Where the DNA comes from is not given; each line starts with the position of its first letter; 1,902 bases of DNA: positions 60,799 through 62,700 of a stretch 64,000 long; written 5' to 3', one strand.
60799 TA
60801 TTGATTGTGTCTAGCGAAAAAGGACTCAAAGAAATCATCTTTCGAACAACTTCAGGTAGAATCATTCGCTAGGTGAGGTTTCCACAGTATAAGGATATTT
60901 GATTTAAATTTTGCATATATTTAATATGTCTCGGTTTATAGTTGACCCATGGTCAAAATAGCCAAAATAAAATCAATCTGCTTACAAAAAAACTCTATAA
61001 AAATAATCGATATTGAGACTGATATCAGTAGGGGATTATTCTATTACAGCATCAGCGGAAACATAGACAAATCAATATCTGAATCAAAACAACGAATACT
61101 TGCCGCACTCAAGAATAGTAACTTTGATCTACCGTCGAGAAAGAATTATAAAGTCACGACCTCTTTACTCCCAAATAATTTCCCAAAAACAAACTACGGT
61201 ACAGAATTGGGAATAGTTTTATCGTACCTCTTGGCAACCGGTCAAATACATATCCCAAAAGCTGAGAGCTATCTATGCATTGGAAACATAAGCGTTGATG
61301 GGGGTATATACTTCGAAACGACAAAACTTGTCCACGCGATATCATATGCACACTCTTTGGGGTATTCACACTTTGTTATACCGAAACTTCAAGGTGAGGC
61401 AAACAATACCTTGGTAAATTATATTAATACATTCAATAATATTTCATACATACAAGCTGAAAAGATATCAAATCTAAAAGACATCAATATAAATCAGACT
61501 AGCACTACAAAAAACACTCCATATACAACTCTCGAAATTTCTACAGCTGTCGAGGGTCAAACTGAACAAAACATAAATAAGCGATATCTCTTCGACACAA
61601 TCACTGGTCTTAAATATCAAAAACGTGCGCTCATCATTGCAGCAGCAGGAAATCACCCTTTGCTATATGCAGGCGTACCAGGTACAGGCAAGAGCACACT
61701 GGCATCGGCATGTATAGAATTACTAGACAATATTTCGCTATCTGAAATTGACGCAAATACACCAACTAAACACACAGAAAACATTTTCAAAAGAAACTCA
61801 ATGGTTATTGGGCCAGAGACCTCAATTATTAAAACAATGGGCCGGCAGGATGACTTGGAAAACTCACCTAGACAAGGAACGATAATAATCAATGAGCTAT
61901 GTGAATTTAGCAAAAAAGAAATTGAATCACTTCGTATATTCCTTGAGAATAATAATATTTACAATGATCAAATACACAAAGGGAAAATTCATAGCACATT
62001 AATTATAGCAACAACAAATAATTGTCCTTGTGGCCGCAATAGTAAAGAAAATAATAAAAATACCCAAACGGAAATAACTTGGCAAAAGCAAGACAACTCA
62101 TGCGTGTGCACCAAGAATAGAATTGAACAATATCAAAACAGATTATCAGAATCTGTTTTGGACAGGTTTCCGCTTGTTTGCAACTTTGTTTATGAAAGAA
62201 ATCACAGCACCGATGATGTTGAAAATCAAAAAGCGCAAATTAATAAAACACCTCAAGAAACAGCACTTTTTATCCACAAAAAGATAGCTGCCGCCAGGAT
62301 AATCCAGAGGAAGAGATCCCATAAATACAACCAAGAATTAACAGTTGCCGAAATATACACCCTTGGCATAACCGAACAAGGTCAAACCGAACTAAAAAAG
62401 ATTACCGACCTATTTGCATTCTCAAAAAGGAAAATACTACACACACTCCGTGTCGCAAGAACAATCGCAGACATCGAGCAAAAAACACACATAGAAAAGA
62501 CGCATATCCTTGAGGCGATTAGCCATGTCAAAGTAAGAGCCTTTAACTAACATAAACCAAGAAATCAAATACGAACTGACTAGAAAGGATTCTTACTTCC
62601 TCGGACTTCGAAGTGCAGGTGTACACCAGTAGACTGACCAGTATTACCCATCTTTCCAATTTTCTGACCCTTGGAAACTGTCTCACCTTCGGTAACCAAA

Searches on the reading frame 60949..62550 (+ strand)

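Call 70: search_protein_families(library=pfam, proteins=[window:60949-62550:+], max_evalue=0.00001)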
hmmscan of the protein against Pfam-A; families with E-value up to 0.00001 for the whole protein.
window:60949-62550:+ (533 aa): 3 families
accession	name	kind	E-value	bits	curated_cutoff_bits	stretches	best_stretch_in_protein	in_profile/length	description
PF01078.27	Mg_chelatase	-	1e-24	87.6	20.3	1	216-412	3-198/207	Magnesium chelatase, subunit ChlI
PF13335.12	Mg_chelatase_C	-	7.9e-17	62.1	26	1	441-525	6-92/94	Magnesium chelatase, subunit ChlI C-terminal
PF13541.12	ChlI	-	1.2e-15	57.9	27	1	22-146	1-119/121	Subunit ChlI of Mg-chelatase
